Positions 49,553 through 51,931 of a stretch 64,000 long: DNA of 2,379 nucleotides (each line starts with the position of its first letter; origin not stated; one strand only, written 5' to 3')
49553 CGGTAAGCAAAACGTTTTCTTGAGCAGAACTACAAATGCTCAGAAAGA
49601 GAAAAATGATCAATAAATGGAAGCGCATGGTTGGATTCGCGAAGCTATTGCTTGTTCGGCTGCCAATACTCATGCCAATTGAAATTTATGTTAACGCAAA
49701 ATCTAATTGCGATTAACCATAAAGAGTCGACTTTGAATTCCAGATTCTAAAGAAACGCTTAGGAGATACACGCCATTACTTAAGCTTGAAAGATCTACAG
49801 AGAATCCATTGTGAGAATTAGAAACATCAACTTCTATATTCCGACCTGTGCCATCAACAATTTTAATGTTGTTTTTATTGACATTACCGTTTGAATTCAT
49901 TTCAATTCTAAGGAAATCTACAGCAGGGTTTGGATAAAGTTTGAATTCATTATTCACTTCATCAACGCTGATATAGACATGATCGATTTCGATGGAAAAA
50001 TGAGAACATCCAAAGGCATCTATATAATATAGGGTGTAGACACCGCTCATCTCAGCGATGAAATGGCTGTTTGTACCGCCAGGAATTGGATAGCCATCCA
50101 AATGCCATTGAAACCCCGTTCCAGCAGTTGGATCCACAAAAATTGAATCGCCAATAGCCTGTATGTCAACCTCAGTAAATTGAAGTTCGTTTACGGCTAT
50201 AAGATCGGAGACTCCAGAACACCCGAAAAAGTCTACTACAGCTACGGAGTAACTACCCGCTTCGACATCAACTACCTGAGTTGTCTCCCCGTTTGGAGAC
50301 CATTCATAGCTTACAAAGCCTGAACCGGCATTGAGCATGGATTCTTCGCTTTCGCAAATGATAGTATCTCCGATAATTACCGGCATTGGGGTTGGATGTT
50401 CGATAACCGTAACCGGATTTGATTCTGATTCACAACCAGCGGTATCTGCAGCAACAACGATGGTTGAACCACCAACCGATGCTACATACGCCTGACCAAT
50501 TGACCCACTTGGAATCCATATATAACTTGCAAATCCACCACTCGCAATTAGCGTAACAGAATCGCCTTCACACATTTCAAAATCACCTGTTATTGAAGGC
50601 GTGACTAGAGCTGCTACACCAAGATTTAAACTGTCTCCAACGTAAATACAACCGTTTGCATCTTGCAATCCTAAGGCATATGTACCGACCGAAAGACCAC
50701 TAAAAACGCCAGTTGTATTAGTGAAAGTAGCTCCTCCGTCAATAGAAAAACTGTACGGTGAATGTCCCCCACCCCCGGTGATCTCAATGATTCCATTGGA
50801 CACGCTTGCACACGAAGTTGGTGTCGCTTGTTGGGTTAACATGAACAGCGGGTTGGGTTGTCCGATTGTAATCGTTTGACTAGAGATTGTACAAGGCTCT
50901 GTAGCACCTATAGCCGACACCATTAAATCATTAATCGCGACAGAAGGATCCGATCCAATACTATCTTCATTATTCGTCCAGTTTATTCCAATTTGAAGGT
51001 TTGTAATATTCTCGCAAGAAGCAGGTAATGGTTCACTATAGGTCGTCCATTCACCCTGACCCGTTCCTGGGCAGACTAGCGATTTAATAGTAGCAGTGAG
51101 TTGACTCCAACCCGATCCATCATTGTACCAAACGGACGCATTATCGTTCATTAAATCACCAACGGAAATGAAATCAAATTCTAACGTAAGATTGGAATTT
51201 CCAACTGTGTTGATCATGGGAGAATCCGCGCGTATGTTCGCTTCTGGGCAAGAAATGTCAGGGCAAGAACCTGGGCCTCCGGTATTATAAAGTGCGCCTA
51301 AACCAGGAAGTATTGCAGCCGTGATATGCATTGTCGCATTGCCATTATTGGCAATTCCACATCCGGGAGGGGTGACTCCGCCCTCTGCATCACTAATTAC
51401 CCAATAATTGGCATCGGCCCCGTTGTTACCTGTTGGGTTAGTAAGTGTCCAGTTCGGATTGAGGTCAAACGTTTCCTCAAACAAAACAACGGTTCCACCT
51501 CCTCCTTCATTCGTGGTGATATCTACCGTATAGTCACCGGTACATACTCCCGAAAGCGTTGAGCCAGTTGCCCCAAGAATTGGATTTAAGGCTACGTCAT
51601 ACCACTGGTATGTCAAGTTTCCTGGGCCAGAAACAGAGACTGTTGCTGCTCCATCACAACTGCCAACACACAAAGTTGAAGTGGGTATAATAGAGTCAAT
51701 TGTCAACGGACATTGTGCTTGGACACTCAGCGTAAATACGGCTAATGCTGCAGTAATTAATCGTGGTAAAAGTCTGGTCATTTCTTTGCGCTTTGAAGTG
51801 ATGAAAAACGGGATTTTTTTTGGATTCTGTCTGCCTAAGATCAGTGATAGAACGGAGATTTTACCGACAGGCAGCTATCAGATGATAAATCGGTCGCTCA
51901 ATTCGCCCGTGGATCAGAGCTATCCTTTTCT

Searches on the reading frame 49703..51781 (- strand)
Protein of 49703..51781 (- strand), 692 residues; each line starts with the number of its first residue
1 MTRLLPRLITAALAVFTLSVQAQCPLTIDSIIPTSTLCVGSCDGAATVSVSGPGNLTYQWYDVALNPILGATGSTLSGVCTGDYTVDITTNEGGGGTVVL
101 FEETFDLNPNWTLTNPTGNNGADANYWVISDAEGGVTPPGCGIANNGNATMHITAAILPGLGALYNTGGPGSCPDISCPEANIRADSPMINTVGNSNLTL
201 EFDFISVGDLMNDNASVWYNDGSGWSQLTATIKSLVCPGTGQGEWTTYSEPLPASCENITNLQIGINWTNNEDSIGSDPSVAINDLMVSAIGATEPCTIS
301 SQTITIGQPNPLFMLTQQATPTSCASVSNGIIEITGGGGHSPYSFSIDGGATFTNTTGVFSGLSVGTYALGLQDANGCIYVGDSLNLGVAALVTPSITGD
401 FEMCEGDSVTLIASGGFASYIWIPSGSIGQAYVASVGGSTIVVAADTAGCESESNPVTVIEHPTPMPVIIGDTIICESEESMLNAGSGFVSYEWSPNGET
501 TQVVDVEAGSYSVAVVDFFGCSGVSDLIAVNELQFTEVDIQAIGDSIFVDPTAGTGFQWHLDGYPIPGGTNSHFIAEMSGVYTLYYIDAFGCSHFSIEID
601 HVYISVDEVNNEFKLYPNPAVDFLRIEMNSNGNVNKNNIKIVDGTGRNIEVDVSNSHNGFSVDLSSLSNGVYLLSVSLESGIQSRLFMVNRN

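Call 63: search_protein_families(library=pfam, proteins=[window:49703-51781:-], max_evalue=0.001)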
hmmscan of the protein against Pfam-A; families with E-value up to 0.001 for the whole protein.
window:49703-51781:- (692 aa): 2 families
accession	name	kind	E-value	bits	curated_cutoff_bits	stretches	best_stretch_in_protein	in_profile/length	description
PF18962.6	Por_Secre_tail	-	3.1e-13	50.3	27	1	615-681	1-67/75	Secretion system C-terminal sorting domain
PF13573.12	SprB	-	0.00067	19.7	28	0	316-352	1-37/37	SprB repeat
